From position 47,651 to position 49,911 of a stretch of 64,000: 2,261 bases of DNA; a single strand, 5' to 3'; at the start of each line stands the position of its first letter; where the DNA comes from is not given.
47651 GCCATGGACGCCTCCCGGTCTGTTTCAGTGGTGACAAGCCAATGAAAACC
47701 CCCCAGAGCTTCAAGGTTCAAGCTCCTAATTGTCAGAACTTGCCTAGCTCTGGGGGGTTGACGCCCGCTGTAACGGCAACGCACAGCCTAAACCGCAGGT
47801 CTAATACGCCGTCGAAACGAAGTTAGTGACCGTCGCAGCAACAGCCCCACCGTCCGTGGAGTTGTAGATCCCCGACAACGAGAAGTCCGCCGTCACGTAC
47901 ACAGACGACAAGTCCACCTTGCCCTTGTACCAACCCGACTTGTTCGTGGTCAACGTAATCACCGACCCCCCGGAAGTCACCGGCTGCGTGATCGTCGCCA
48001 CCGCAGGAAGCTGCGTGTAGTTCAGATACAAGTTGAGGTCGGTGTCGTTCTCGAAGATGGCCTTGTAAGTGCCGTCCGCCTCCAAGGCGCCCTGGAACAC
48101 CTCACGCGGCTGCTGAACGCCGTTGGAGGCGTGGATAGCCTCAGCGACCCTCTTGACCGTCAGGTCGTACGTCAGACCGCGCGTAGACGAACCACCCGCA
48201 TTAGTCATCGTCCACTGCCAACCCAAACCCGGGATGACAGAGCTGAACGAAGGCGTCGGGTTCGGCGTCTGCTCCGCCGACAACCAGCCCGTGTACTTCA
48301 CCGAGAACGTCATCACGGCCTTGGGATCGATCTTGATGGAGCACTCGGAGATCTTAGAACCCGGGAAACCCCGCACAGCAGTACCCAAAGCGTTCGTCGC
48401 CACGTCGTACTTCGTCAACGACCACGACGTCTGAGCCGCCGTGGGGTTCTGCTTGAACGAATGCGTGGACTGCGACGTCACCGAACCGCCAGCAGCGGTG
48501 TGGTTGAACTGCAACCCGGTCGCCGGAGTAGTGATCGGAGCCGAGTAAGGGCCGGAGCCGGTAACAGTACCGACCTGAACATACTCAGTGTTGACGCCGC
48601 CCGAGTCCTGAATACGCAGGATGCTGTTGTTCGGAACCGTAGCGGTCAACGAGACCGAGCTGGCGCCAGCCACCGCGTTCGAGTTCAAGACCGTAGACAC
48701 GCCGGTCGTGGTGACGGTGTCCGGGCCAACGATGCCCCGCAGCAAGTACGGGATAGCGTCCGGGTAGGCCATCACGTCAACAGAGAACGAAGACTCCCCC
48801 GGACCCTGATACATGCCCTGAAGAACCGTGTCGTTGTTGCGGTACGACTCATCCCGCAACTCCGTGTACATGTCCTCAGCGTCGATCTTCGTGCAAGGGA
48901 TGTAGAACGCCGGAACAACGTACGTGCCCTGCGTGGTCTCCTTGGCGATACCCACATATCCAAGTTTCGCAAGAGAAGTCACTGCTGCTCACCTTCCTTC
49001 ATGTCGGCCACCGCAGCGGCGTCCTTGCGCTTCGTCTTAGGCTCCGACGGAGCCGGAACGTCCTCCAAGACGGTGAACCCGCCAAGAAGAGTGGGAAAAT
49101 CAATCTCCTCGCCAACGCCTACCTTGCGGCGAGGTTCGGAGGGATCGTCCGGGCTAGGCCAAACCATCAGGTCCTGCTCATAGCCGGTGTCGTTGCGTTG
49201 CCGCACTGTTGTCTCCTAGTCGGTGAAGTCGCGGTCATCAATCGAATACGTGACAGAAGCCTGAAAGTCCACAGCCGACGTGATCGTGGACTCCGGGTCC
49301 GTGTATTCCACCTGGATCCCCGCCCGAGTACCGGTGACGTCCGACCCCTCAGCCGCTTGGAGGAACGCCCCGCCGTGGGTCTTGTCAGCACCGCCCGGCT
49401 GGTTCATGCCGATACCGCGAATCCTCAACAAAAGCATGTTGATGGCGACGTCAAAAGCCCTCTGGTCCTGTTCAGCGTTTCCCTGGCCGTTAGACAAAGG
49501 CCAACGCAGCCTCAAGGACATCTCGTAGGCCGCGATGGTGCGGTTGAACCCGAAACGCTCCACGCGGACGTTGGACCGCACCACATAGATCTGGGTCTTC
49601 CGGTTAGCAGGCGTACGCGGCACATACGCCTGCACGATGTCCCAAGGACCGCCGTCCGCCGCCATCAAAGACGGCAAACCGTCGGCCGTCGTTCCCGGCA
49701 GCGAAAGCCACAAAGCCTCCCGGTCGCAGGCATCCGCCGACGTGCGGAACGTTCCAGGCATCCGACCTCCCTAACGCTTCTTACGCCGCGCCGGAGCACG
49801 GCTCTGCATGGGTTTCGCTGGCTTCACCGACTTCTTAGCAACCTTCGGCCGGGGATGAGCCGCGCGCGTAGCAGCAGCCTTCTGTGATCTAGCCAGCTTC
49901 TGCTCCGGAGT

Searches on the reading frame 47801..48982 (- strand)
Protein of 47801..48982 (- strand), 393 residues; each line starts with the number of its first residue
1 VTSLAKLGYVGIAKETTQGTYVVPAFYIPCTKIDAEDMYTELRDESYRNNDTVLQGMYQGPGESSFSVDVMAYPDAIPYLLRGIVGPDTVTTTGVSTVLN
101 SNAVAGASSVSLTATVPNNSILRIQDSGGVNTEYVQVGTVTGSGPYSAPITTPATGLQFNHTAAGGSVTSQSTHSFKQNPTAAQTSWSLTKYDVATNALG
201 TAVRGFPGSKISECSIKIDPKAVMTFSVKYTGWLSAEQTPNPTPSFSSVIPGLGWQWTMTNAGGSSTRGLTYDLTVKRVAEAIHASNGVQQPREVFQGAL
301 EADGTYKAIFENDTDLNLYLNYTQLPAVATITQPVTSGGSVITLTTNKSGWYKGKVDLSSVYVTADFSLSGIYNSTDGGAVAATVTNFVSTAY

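Call 9: search_protein_families(library=phrogs, proteins=[window:47801-48982:-], max_evalue=0.001)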
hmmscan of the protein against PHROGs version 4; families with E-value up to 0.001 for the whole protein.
window:47801-48982:- (393 aa): 1 family
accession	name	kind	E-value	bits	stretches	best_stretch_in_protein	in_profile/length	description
phrog_290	-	tail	2.2e-13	51.3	1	1-389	12-333/411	minor tail protein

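Call 24: search_protein_families(library=pfam, proteins=[window:47801-48982:-], max_evalue=0.01)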
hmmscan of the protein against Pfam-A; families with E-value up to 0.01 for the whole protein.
window:47801-48982:- (393 aa): 0 families

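Call 40: search_dna_similar(collection=phages, query=window:47801-48982:-, mode=protein, max_evalue=0.001, max_rows=25)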
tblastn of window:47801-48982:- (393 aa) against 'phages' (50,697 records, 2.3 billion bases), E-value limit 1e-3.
Records with a match: 2; places in all: 2; records where one place covers at least 80% of the query: 0.
Best place of each record, by identity: <60% 2.
By first word of the organism name: Thermoanaerobacterium 2.
By host as written in the record: Thermoanaerobacterium saccharolyticum JW/SL-YS485 2.
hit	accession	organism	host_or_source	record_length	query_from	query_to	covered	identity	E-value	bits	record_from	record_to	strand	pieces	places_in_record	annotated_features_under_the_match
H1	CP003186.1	Thermoanaerobacterium phage THSA-485A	Thermoanaerobacterium saccharolyticum ...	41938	1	391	72%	32.9%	2e-22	156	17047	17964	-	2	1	hypothetical protein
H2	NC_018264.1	Thermoanaerobacterium phage THSA-485A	Thermoanaerobacterium saccharolyticum ...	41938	1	391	72%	32.9%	2e-22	156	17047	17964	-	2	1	hypothetical protein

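Call 83: search_protein_families(library=pfam, proteins=[window:47801-48982:-], max_evalue=0.01)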
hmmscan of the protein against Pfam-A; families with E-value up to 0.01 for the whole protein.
window:47801-48982:- (393 aa): 0 families

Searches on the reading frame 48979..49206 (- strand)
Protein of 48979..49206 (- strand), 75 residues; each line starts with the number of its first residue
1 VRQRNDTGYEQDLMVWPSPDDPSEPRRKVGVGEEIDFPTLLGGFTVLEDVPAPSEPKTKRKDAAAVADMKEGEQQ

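Call 74: search_protein_families(library=phrogs, proteins=[window:48979-49206:-], max_evalue=0.001)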
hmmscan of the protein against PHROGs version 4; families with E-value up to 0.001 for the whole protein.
window:48979-49206:- (75 aa): 0 families

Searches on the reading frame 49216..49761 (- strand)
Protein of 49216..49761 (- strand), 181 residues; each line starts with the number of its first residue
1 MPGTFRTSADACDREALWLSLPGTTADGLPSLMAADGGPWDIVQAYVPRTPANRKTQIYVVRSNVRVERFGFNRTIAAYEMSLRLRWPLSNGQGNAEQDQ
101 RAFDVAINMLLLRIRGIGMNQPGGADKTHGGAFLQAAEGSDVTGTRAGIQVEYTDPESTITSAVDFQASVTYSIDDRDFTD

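Call 9: search_protein_families(library=phrogs, proteins=[window:49216-49761:-], max_evalue=0.001)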
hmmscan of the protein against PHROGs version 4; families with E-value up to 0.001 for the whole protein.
window:49216-49761:- (181 aa): 0 families

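Call 24: search_protein_families(library=pfam, proteins=[window:49216-49761:-], max_evalue=0.01)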
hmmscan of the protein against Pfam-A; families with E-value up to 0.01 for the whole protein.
window:49216-49761:- (181 aa): 0 families

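Call 48: find_homologous_proteins(query=window:49216-49761:-)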
Query window:49216-49761:- (181 aa): 101 proteins with E <= 0.001 among 151 candidates.
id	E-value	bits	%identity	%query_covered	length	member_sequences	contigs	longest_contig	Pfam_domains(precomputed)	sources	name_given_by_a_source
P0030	4.9e-103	360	87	100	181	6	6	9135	-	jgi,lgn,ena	-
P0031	6.2e-95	334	99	83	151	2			-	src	-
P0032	1.0e-91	324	78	100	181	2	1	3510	-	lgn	-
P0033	5.1e-91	321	77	100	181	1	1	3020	-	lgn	-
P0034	6.4e-84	298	71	100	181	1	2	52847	-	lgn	-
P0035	5.7e-82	292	70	100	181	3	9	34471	-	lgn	-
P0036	7.3e-82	291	71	100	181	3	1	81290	-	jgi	jgi:hypothetical protein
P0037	1.6e-81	290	71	100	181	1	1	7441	-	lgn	-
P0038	3.6e-80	286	71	100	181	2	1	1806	-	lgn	-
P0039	1.1e-79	284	70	100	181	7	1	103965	-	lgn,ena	-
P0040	3.4e-79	283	70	100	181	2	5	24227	-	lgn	-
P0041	5.1e-79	282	67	100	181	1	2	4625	-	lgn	-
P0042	9.4e-79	281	67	100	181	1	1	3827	-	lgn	-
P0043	1.6e-78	281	67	100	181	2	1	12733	-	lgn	-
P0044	1.7e-78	280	67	100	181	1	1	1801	-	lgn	-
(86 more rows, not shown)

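Call 54: find_encoding_contigs(protein=P0032, flank=2500, max_places=3)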
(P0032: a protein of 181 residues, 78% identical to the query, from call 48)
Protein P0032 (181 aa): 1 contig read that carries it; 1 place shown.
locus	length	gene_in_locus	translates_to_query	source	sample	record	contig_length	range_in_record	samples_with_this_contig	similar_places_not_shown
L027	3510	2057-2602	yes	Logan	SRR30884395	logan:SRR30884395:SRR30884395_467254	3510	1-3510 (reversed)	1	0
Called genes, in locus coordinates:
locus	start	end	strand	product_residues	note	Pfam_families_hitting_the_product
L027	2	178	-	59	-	?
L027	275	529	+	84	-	-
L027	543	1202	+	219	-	-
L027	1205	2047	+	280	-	-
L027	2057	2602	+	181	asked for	-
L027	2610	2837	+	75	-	-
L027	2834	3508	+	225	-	?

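Call 55: find_encoding_contigs(protein=P0034, flank=2500, max_places=3)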
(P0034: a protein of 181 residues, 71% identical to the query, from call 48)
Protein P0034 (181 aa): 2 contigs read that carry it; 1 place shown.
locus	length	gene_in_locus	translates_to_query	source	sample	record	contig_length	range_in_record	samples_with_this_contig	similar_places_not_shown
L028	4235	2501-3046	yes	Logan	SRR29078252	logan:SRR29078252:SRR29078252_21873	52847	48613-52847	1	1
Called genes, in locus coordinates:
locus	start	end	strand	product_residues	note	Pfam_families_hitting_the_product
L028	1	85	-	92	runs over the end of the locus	-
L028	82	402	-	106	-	-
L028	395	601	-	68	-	-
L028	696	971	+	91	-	-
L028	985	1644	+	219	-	-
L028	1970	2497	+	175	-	-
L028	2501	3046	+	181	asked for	-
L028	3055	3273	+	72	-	-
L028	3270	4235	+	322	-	?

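Call 56: find_encoding_contigs(protein=P0035, flank=2500, max_places=4)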
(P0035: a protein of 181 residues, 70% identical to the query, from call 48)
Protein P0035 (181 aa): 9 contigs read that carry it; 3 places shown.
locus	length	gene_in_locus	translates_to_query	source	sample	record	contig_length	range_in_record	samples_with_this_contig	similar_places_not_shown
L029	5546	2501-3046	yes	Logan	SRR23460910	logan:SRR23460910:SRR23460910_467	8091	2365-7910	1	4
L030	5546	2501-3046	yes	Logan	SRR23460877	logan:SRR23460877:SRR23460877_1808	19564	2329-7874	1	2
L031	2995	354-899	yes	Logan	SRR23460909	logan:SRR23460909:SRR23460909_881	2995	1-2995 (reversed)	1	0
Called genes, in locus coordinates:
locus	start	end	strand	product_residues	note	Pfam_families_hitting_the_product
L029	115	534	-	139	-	-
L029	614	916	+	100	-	-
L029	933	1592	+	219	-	-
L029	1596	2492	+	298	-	-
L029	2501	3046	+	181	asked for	-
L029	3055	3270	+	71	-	-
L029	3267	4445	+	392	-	PF18906:Phage_tube_2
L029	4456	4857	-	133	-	PF02945:Endonuclease_7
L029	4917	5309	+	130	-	-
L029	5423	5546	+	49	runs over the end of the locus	-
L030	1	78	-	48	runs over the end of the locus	-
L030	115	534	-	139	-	-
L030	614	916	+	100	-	-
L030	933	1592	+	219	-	-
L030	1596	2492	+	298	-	-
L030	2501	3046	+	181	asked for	-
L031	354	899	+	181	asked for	-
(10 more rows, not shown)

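Call 57: find_encoding_contigs(protein=P0039, flank=2500, max_places=3)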
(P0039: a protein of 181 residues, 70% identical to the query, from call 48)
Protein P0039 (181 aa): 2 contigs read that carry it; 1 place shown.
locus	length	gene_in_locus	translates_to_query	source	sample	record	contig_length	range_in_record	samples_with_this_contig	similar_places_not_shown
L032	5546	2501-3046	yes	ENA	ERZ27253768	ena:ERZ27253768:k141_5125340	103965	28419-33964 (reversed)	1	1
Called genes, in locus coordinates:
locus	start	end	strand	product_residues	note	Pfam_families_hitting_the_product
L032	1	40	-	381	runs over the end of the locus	-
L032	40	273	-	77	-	-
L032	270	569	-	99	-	-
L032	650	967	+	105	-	-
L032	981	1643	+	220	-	-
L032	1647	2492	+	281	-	-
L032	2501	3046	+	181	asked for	-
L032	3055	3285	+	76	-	-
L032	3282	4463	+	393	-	PF18906:Phage_tube_2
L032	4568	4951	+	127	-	-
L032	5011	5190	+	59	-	-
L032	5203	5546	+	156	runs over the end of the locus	-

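Call 60: predict_structure(alignment_id=A3)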
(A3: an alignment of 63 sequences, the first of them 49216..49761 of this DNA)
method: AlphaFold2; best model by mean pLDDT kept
length: 181 residues; sequences in the alignment: 63
mean_pLDDT: 90.0   pTM: 0.87
mean pLDDT of the five models: 90.0, 88.3, 88.1, 86.4, 85.5
residues with pLDDT >= 90: 129; 70-90: 40; 50-70: 9; < 50: 3
segments of 3 or more residues with pLDDT < 50: 1-3
pLDDT, mean of each block of 10 residues (from residue 1): 69 97 89 97 96 93 94 93 93 78 96 88 80 94 93 90 89 93 72
secondary structure, 60 per line:
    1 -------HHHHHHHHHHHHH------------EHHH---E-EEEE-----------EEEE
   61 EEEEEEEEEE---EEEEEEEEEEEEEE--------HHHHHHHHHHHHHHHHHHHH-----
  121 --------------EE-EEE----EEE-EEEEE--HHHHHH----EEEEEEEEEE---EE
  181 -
elements in order: H8-20 E42-45 E57-70 E74-87 H96-115 E138-140 E145-147 E149-153 H156-161 E166-175

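Call 64: fold_search(model_id=the predicted structure, library=pdb)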
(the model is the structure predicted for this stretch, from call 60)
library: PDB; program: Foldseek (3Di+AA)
matches with E <= 10: 1016; with E <= 0.001: 4
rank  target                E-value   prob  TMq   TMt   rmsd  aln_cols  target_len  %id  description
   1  8kef_a                1.2e-04  0.99  0.35  0.30   7.7       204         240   10  Cyanophage A-1(L) neck/gp7-terminator (released 2024-04-17)
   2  8bcp_A                2.7e-04  1.00  0.42  0.47   8.0       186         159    6  Cryo-EM structure of the proximal end of bacteriophage T5 tail : p142 tail terminator protein hexamer and pb6 tail tub (released 2023-11-01)
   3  2gjv_A                4.4e-04  1.00  0.45  0.56   5.9       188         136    9  Crystal Structure of a Protein of Unknown Function from Salmonella typhimurium (released 2006-04-11)
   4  8hqo_a                6.9e-04  1.00  0.45  0.50   8.0       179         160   11  Neck of DT57C bacteriophage in the full state (released 2023-12-13)
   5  8gtf_k                1.4e-03  1.00  0.44  0.53   6.1       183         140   15  Cryo-EM model of the marine siphophage vB_DshS-R4C stopper-terminator complex (released 2023-07-12)
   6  3fz2_C                1.4e-03  1.00  0.47  0.61   5.4       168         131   11  Crystal structure of the tail terminator protein from phage lambda (gpU-D74A) (released 2009-05-26)
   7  3fzb_I                1.4e-03  0.99  0.36  0.47   7.6       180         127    8  Crystal structure of the tail terminator protein from phage lambda (gpU-WT) (released 2009-05-26)
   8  8bcu_A                1.7e-03  1.00  0.46  0.52   7.7       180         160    8  Cryo-EM structure of the proximal end of bacteriophage T5 tail, after interaction with its receptor : p142 tail termin (released 2023-11-01)
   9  4acv_B                1.7e-03  1.00  0.38  0.51   6.8       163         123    9  Listeria monocytogenes Antigen B (released 2013-01-09)
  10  9oab_Fa               2.1e-03  0.99  0.45  0.50   7.3       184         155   12  C3 reconstruction of the thermophilic bacteriophage P74-26 Neck (released 2026-01-28)
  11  8bcp_B                2.2e-03  1.00  0.50  0.57   7.8       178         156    6  Cryo-EM structure of the proximal end of bacteriophage T5 tail : p142 tail terminator protein hexamer and pb6 tail tub (released 2023-11-01)
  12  9cc7_F                2.4e-03  0.98  0.40  0.35   7.5       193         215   11  Bacteriophage PhiTE extended connector complex (released 2025-04-16)
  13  8v3t_L                2.7e-03  1.00  0.37  0.44   6.7       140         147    8  CryoEM Structure of Diffocin - precontracted - Collar (released 2024-08-28)
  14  9j1j_A                2.7e-03  0.99  0.38  0.50   6.9       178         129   10  Cap region of monocin (released 2025-01-08)
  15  9ilv_A                2.8e-03  1.00  0.51  0.56   8.8       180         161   10  Structure of the bacteriophage T5 connector complex (released 2024-09-04)
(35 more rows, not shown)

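Call 83: search_protein_families(library=pfam, proteins=[L028:1676-2497:+, L029:1596-2492:+, L027:1205-2047:+], max_evalue=0.01)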
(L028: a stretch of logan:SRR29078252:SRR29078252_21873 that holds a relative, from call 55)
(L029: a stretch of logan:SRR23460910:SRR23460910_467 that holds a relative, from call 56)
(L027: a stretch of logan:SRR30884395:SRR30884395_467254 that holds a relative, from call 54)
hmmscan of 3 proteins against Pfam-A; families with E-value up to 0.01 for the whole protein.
L028:1676-2497:+ (273 aa): 2 families
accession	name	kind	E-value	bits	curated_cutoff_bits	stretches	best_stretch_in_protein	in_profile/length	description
PF21107.2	STPRs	-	1.9e-15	57.5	27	3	127-199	2-74/74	STPRs (score and three amino acid peptide repeats)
PF06518.16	DUF1104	-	2.3e-07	31.4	25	2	84-150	21-87/92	Protein of unknown function (DUF1104)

L029:1596-2492:+ (298 aa): 3 families
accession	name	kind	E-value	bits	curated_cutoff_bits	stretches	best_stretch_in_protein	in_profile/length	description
PF21107.2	STPRs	-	0.001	19.9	27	1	167-237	2-72/74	STPRs (score and three amino acid peptide repeats)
PF06518.16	DUF1104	-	0.0026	18.5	25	0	165-234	16-85/92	Protein of unknown function (DUF1104)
PF10264.15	Stork_head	-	0.0033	18.1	27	0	45-76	21-52/79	Winged helix Storkhead-box1 domain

L027:1205-2047:+ (280 aa): 3 families
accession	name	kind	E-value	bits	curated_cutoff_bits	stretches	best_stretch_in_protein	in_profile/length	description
PF21107.2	STPRs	-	4e-07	30.8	27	2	165-237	2-74/74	STPRs (score and three amino acid peptide repeats)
PF08621.15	RPAP1_N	-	0.0011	19.1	25.3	0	108-125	8-25/46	RPAP1-like, N-terminal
PF06518.16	DUF1104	-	0.0049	17.6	25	0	31-73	45-87/92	Protein of unknown function (DUF1104)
